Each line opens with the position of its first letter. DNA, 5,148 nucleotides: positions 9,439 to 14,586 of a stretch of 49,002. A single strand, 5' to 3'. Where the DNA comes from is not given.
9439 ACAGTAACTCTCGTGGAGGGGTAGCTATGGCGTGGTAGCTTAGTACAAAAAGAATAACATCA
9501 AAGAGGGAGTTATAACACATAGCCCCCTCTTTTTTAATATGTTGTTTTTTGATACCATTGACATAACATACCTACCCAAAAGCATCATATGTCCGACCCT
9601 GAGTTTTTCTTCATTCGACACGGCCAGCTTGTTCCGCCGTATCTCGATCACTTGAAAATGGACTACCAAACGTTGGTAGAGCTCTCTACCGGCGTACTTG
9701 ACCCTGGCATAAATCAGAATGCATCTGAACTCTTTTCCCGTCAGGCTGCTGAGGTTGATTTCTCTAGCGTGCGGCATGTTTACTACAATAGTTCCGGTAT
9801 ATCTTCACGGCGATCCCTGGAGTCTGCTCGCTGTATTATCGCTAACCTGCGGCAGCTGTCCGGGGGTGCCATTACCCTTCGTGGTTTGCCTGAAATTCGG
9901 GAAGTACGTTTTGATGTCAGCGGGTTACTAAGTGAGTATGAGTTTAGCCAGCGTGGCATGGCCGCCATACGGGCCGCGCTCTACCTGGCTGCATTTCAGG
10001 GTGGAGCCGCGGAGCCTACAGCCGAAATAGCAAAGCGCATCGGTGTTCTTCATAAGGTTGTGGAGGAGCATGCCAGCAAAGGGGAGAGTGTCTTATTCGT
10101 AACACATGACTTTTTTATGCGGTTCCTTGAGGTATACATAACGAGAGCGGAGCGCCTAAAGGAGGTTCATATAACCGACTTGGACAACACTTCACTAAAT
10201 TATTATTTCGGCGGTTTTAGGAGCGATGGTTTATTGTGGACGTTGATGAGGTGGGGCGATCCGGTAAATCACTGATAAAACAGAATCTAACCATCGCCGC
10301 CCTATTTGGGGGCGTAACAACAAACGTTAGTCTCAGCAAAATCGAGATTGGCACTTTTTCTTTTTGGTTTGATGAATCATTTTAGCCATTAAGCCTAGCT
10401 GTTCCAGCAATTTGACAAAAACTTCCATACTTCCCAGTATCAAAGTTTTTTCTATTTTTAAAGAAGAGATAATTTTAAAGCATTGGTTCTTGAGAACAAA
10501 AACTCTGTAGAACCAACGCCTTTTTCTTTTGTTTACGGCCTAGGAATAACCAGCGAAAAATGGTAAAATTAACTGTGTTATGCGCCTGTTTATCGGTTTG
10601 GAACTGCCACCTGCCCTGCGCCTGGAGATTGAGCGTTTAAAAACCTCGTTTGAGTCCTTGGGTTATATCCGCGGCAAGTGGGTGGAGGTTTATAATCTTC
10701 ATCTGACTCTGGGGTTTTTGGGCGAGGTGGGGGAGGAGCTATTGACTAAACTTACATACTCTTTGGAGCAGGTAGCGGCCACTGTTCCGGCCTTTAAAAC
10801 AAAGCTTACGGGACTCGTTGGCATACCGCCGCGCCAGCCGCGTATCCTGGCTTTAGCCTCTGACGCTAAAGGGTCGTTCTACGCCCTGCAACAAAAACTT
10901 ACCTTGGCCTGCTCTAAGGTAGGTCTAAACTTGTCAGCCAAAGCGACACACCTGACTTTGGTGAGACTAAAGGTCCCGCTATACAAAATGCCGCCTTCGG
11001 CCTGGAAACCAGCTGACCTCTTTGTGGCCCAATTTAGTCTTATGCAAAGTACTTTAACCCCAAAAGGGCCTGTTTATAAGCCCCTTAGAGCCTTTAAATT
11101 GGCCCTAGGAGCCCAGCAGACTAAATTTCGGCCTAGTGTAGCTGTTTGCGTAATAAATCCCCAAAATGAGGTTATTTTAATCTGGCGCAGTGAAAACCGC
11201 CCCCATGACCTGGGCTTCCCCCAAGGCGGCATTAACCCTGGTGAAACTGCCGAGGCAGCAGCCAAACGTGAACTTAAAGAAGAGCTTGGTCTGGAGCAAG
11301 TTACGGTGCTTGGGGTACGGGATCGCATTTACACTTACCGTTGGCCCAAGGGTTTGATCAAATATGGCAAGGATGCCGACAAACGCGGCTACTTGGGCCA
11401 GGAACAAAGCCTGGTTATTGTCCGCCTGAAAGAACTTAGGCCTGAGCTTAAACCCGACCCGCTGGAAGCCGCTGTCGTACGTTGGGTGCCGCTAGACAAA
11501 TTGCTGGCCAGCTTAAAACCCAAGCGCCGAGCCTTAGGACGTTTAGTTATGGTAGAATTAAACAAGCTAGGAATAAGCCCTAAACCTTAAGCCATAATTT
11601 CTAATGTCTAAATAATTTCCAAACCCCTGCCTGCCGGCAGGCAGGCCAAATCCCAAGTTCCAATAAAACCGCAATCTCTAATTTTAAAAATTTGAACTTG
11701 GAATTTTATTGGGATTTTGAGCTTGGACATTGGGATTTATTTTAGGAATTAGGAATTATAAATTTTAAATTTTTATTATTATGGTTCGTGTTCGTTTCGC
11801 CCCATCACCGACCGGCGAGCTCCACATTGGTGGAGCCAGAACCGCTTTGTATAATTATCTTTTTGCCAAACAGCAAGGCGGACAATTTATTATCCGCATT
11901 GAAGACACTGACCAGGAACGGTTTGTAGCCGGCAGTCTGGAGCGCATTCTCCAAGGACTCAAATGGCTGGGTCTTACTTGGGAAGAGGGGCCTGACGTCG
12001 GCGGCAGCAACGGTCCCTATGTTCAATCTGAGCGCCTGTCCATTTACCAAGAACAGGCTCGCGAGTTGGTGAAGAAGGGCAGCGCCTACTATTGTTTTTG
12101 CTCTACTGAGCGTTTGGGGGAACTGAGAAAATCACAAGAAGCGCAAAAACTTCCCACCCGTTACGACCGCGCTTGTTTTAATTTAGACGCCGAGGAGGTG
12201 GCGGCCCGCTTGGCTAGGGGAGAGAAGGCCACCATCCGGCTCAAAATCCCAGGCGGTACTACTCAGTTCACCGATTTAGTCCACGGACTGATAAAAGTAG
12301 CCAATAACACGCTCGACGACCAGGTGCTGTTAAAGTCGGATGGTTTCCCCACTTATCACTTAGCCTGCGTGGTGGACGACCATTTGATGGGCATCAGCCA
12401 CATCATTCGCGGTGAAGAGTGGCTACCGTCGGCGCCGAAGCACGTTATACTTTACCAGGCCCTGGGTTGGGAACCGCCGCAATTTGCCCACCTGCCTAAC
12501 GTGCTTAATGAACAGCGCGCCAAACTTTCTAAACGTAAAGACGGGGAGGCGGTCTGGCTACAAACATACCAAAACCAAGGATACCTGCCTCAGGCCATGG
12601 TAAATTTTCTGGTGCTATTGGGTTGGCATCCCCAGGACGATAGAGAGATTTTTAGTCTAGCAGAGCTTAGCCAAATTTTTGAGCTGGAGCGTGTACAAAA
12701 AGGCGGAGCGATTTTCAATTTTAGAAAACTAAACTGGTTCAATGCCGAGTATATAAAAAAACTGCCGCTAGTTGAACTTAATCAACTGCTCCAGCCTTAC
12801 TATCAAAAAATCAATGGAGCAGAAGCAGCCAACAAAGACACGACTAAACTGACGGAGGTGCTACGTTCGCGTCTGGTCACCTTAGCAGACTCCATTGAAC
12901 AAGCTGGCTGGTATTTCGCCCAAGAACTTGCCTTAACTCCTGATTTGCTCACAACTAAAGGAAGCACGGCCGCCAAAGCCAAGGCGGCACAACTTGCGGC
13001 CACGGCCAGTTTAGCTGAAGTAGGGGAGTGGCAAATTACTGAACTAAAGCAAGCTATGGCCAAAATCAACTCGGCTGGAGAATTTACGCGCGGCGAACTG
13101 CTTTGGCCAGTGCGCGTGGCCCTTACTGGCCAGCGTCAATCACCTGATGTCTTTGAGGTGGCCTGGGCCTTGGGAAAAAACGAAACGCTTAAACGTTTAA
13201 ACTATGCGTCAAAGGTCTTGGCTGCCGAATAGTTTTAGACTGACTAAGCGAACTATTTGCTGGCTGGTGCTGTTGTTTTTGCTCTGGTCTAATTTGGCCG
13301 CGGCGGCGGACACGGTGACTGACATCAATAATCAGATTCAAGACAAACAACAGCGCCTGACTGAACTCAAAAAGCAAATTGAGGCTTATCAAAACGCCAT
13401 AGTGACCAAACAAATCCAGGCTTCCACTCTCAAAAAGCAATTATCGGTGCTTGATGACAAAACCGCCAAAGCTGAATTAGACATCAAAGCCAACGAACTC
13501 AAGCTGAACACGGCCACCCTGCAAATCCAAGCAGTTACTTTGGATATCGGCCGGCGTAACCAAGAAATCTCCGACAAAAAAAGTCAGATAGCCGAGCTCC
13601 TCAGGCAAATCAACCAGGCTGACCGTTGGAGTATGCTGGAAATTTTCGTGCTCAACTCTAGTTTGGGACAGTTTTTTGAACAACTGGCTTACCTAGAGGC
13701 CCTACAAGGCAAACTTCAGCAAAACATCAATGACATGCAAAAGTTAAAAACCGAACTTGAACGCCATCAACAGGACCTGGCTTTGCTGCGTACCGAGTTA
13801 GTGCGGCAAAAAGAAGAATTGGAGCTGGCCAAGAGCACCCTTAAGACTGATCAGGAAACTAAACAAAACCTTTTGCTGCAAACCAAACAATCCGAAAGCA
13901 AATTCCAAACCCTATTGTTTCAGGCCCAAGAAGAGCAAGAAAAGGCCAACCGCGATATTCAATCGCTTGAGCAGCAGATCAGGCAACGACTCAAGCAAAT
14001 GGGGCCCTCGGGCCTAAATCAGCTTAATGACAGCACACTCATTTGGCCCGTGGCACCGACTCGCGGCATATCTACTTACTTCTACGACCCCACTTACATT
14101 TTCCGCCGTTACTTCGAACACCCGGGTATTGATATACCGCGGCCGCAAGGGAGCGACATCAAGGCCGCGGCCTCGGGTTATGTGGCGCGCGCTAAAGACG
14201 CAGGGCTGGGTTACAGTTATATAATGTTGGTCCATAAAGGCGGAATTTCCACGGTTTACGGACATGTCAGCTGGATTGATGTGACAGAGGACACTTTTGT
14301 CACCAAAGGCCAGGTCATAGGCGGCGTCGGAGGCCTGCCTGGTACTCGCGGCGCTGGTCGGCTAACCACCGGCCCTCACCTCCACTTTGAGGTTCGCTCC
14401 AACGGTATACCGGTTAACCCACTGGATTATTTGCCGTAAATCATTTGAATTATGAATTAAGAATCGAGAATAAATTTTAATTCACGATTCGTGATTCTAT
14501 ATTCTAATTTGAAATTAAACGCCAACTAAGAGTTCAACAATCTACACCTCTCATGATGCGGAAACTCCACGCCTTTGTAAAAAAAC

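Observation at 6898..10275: Rifampin-phosphotransferase-like enzyme plus histidine phosphatase as a tRNA-Trp-responsive module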

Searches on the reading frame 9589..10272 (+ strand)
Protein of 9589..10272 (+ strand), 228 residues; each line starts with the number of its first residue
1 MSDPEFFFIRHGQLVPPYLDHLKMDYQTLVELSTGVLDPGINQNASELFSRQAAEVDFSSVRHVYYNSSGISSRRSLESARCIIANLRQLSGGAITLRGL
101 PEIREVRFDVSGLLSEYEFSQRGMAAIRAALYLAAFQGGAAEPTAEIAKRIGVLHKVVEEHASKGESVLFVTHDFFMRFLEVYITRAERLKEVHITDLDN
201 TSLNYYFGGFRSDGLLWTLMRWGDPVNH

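Call 6: search_protein_families(library=pfam, proteins=[window:9589-10272:+], max_evalue=0.01)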
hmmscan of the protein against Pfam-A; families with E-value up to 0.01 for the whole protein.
window:9589-10272:+ (228 aa): 1 family
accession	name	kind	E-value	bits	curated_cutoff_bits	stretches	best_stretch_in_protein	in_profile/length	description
PF00300.27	His_Phos_1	-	3.6e-06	27.2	21.7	1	38-205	22-178/194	Histidine phosphatase superfamily (branch 1)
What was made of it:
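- Checked: Phosphatase ORF: 9589..10275 (+), 228 aa, His_Phos_1 (E 3.6e-6, call 6).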

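Call 7: search_protein_families(library=ncbifam, proteins=[window:9589-10272:+], max_evalue=0.01)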
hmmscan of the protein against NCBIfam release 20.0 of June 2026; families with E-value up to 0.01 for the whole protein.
window:9589-10272:+ (228 aa): 1 family
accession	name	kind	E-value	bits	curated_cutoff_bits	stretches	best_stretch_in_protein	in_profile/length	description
NF041861.1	YtfR_transport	equivalog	0.0064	15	850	1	105-175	126-196/492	galactofuranose ABC transporter, ATP-binding protein YtfR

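Call 50: search_solved_structures(query=A4, max_evalue=1, show_alignments=1)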
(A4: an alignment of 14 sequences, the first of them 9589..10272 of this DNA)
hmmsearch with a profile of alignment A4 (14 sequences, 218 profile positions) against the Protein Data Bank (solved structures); distinct sequences matched with E-value up to 1: 30.
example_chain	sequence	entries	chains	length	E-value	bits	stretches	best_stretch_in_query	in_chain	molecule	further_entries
4ij5_A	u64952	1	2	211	1.4e-05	28.3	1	37-175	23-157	Phosphoserine phosphatase 1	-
4ij6_A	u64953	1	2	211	1.5e-05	28.2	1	37-175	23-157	Phosphoserine phosphatase 1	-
3hjg_A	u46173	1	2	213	5e-05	26.5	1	62-175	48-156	Putative alpha-ribazole-5'-phosphate phosphatase CobC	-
1ebb_A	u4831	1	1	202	0.0027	20.8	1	53-175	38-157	PHOSPHATASE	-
1h2e_A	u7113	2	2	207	0.0029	20.7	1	53-175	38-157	PHOSPHATASE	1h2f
3eoz_A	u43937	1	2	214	0.0029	20.7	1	50-85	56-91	putative Phosphoglycerate mutase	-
5wdi_A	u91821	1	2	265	0.0036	20.4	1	62-168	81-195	Ubiquitin-associated and SH3 domain-containing protein A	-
2h0q_A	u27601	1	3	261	0.0039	20.3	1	62-95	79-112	Suppressor of T-cell receptor signaling 1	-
3mbk_A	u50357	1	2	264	0.0041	20.2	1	62-95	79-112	Ubiquitin-associated and SH3 domain-containing protein B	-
2ikq_A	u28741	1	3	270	0.0042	20.2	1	62-95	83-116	Suppressor of T-cell receptor signaling 1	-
5w5g_A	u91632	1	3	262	0.0049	20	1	63-95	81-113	Ubiquitin-associated and SH3 domain-containing protein B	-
5vr6_A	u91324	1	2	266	0.0052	19.9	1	63-95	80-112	Ubiquitin-associated and SH3 domain-containing protein B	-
8u5m_A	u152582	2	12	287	0.0062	19.6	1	63-95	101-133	Ubiquitin-associated and SH3 domain-containing protein B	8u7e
9mmh_A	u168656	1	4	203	0.014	18.4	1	56-166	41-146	Phosphoglycerate mutase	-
3c7t_A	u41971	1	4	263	0.026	17.6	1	62-169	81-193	Ecdysteroid-phosphate phosphatase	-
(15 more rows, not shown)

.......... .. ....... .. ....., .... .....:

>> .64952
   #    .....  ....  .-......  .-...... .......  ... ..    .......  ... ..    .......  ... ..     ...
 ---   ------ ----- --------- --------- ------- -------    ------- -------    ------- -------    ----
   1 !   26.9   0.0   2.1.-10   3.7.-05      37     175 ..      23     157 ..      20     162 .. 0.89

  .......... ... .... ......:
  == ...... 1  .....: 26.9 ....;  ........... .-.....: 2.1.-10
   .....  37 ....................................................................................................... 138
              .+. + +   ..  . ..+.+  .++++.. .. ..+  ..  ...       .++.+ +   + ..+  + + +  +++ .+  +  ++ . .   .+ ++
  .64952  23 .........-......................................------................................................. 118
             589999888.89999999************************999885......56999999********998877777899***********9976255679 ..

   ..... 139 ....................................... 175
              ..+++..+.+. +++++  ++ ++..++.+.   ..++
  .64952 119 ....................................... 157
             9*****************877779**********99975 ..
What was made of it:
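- On His_Phos-type phosphoserine phosphatase (PspA, PDB 4ij5): It is the best PDB profile hit, but weakly (E 1.4e-5, with CobC at 5e-5) (call 50).
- The profile's best sequence match in the PDB is the His_Phos-type phosphoserine phosphatase 4ij5, E 1.4e-5 (call 50).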

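Call 85: search_protein_families(library=padloc, proteins=[window:9589-10272:+], max_evalue=0.01)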
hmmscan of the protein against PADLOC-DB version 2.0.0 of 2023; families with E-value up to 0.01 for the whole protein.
window:9589-10272:+ (228 aa): 0 families

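Call 87: find_homologous_proteins(query=window:9589-10272:+, max_evalue=0.001)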
Query window:9589-10272:+ (228 aa): 19 proteins with E <= 0.001 among 768 candidates.
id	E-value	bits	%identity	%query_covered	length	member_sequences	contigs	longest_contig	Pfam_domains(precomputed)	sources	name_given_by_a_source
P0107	3.0e-147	506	100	100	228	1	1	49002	PF00300.28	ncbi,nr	ncbi:MAG: histidine phosphatase family protein [Candidatus Kerfeldbacteria bacterium]|nr:histidine p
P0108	7.4e-94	331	69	99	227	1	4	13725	-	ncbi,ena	-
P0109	5.8e-88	312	67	97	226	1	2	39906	-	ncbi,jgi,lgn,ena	-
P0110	5.7e-73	263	62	88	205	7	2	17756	-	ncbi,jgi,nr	ncbi:MAG TPA: hypothetical protein DEO26_01505 [Candidatus Veblenbacteria bacterium]|nr:hypothetical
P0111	4.9e-71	257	55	98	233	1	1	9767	PF00300.28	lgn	-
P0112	1.1e-68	249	55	97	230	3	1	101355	-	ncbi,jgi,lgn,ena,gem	ncbi:MAG: hypothetical protein WC621_03010 [Patescibacteria group bacterium]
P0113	5.3e-68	247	55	99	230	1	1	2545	-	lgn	-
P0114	1.3e-67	246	53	99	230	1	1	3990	-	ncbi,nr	ncbi:MAG: hypothetical protein HY973_03755 [Candidatus Kerfeldbacteria bacterium]|nr:hypothetical pr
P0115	1.1e-66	243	51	96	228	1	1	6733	-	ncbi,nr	ncbi:hypothetical protein D4S03_03725 [bacterium]|nr:MAG: hypothetical protein D4S03_03725 [bacteriu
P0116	1.4e-66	242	54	98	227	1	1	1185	PF00300.28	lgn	-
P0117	2.1e-66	242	53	97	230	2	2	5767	-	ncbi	-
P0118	4.2e-66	241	54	98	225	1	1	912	PF00300.28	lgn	-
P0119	3.6e-64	234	53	99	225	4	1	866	PF00300.28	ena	-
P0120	1.0e-62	230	51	100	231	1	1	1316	PF00300.28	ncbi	-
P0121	1.0e-61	226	49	97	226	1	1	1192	PF00300.28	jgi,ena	-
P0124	9.2e-51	191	46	89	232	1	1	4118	PF00300.28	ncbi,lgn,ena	-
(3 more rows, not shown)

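Call 96: predict_structure(alignment_id=A5)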
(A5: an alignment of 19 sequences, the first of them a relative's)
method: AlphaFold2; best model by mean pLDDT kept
length: 228 residues; sequences in the alignment: 19
mean_pLDDT: 92.1   pTM: 0.89
mean pLDDT of the five models: 92.1, 91.4, 90.0, 89.9, 89.5
residues with pLDDT >= 90: 189; 70-90: 33; 50-70: 5; < 50: 1
segments of 3 or more residues with pLDDT < 50: none
pLDDT, mean of each block of 10 residues (from residue 1): 90 83 89 92 93 92 96 94 95 92 96 96 92 94 97 97 96 95 95 92 84 94 71
secondary structure, 60 per line:
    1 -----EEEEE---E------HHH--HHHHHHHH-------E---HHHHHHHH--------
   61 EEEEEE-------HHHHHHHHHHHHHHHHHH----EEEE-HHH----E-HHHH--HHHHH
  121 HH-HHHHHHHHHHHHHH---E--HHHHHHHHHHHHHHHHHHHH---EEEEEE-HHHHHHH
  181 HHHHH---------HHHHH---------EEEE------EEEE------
elements in order: E6-10 H26-33 H45-52 E61-66 H74-91 E96-99 H110-113 H116-122 H124-137 H144-163 E167-172 H174-185 H195-199 E209-212 E219-222

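Call 98: fold_search(model_id=the predicted structure, library=pdb)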
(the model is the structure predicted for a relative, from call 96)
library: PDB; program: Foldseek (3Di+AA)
matches with E <= 10: 584; with E <= 0.001: 119
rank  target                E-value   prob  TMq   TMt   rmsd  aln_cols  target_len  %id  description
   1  2qni                  1.0e-07  1.00  0.58  0.67   5.0       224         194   18  Crystal structure of uncharacterized protein Atu0299 (released 2007-08-07)
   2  1rii_D                1.1e-06  1.00  0.62  0.62   6.2       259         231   17  Crystal structure of phosphoglycerate mutase from M. Tuberculosis (released 2004-10-05)
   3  3r7a_B                1.2e-06  1.00  0.56  0.56   6.1       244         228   16  Crystal structure of phosphoglycerate mutase from Bacillus anthracis str. Sterne (released 2011-04-20)
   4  8s6q_B                1.6e-06  1.00  0.49  0.55   6.0       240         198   15  RosC (released 2025-03-12)
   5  5y2u_B                1.7e-06  1.00  0.62  0.60   6.2       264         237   12  X-ray structure of Phosphoglycerate Mutase 1(PGAM1) complexed with a small molecule (released 2018-08-08)
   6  1yjx_A                1.9e-06  1.00  0.63  0.60   5.8       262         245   12  Crystal structure of human B type phosphoglycerate mutase (released 2005-05-17)
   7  1yjx_B                2.2e-06  1.00  0.64  0.61   5.8       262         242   12  Crystal structure of human B type phosphoglycerate mutase (released 2005-05-17)
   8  5y2i_B                2.8e-06  1.00  0.62  0.61   6.0       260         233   12  Phosphoglycerate mutase 1 (PGAM1) complexed with its inhibitor PGMI-004A (released 2018-08-08)
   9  3r7a_A                3.1e-06  1.00  0.58  0.58   5.7       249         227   17  Crystal structure of phosphoglycerate mutase from Bacillus anthracis str. Sterne (released 2011-04-20)
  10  4ij6_B                3.6e-06  1.00  0.54  0.59   5.3       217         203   16  Crystal Structure of a Novel-type Phosphoserine Phosphatase Mutant (H9A) from <i>Hydrogenobacter thermophilus</i> TK-6 (released 2013-03-20)
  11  4eo9                  3.6e-06  1.00  0.60  0.58   6.2       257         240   14  Crystal structure of a phosphoglycerate mutase gpm1 from Mycobacterium leprae (released 2012-04-25)
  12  1yjx_K                4.0e-06  1.00  0.62  0.60   5.8       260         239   12  Crystal structure of human B type phosphoglycerate mutase (released 2005-05-17)
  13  1yjx_I                4.5e-06  1.00  0.62  0.59   6.0       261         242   11  Crystal structure of human B type phosphoglycerate mutase (released 2005-05-17)
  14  9xvs_B                4.5e-06  1.00  0.61  0.59   6.2       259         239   12  Phosphoglycerate mutase 1 complexed with a novel scaffold inhibitor (released 2025-12-10)
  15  1rii_B                4.5e-06  1.00  0.61  0.60   5.1       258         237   15  Crystal structure of phosphoglycerate mutase from M. Tuberculosis (released 2004-10-05)
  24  4ij5_A                6.5e-06  1.00  0.56  0.60   4.9       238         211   13  Crystal Structure of a Novel-type Phosphoserine Phosphatase from <i>Hydrogenobacter thermophilus</i> TK-6 (released 2013-03-20)
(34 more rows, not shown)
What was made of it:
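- On Histidine phosphatase superfamily, branch 1 (PF00300): The fold is confirmed (calls 96, 98).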

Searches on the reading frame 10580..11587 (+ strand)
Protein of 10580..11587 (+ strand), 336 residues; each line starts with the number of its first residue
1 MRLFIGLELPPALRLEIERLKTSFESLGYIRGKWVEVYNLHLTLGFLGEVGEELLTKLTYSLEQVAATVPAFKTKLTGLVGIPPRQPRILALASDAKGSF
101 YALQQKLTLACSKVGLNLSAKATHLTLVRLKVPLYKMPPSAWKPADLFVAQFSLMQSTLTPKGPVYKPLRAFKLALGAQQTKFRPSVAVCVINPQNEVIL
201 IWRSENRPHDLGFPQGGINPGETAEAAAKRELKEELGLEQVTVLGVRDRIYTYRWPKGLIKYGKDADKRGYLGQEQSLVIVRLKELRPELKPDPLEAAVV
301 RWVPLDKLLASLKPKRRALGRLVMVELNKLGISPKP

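Call 6: search_protein_families(library=pfam, proteins=[window:10580-11587:+], max_evalue=0.01)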
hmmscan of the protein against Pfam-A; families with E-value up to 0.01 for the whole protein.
window:10580-11587:+ (336 aa): 4 families
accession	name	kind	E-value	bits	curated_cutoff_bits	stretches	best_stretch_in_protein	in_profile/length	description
PF00293.34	NUDIX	-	3.5e-24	85.8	21.1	1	183-317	2-128/134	NUDIX domain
PF02834.22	LigT_PEase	-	2.1e-15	57.1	23.3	1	8-87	2-83/87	LigT like Phosphoesterase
PF13563.12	2_5_RNA_ligase2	-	2.2e-06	28.2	27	1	10-130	2-116/152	2'-5' RNA ligase superfamily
PF22327.2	Nudt16-like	-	0.0018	18.7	27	1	210-242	34-68/161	U8 snoRNA-decapping enzyme-like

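Call 7: search_protein_families(library=ncbifam, proteins=[window:10580-11587:+], max_evalue=0.01)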
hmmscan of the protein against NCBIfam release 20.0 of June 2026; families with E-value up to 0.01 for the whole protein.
window:10580-11587:+ (336 aa): 17 families
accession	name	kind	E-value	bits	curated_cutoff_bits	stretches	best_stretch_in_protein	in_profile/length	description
TIGR02258.1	2_5_ligase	equivalog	1.3e-27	96.9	65.7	1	1-174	1-180/180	RNA 2',3'-cyclic phosphodiesterase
NF001938.0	PRK00714.1-5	equivalog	5e-19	68.3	116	1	178-329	7-168/172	RNA pyrophosphohydrolase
NF001936.0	PRK00714.1-3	equivalog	2.6e-16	59.9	118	1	180-319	3-141/155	RNA pyrophosphohydrolase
NF001937.0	PRK00714.1-4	equivalog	1.9e-15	56.8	139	1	181-290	5-111/161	RNA pyrophosphohydrolase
NF001934.0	PRK00714.1-1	equivalog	2.7e-14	53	241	1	181-285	5-106/176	RNA pyrophosphohydrolase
NF001935.0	PRK00714.1-2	equivalog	5.2e-14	52.1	259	1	182-283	6-104/183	RNA pyrophosphohydrolase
TIGR00586.1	mutt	equivalog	1.2e-08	35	97.9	1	187-241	7-64/129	8-oxo-dGTP diphosphatase MutT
NF011704.0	PRK15124.1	equivalog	3.4e-08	33.7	184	1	2-174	6-174/176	RNA 2',3'-cyclic phosphodiesterase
NF008736.0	PRK11762.1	equivalog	9.5e-08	31.8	169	1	184-239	47-104/186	ADP compounds hydrolase NudE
NF006530.0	PRK08999.1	equivalog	2.2e-07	30.2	245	1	186-244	7-68/315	Nudix family hydrolase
NF008044.0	PRK10776.1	equivalog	1.3e-06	28.3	148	1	186-246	5-68/130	8-oxo-dGTP diphosphatase MutT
NF002995.0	PRK03759.1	equivalog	2.8e-05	23.8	127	1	216-318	71-160/185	isopentenyl-diphosphate Delta-isomerase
TIGR02705.1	nudix_YtkD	equivalog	0.0001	21.9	154.4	1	174-238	13-74/156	RNA deprotection pyrophosphohydrolase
NF052459.1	OxoGTPPhMutT1Mycb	equivalog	0.00033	19.9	475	1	195-258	17-76/292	8-oxo-(d)GTP phosphatase MutT1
NF006961.0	PRK09438.1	equivalog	0.00037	20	103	1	180-240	4-63/151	dihydroneopterin triphosphate diphosphatase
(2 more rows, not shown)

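Call 85: search_protein_families(library=padloc, proteins=[window:10580-11587:+], max_evalue=0.01)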
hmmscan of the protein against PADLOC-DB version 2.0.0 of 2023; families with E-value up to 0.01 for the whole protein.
window:10580-11587:+ (336 aa): 1 family
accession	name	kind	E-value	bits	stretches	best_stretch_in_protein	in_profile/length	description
PDLC04899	PDC-S07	-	1.2e-09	36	1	186-246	8-70/135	-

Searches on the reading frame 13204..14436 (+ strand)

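Call 90: search_protein_families(library=pfam, proteins=[window:13204-14436:+], max_evalue=0.00001)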
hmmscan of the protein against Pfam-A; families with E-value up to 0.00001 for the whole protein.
window:13204-14436:+ (411 aa): 1 family
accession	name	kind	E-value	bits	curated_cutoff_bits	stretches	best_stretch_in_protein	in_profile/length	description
PF01551.29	Peptidase_M23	-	2.4e-23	82.6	28.7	1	306-406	3-96/96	Peptidase family M23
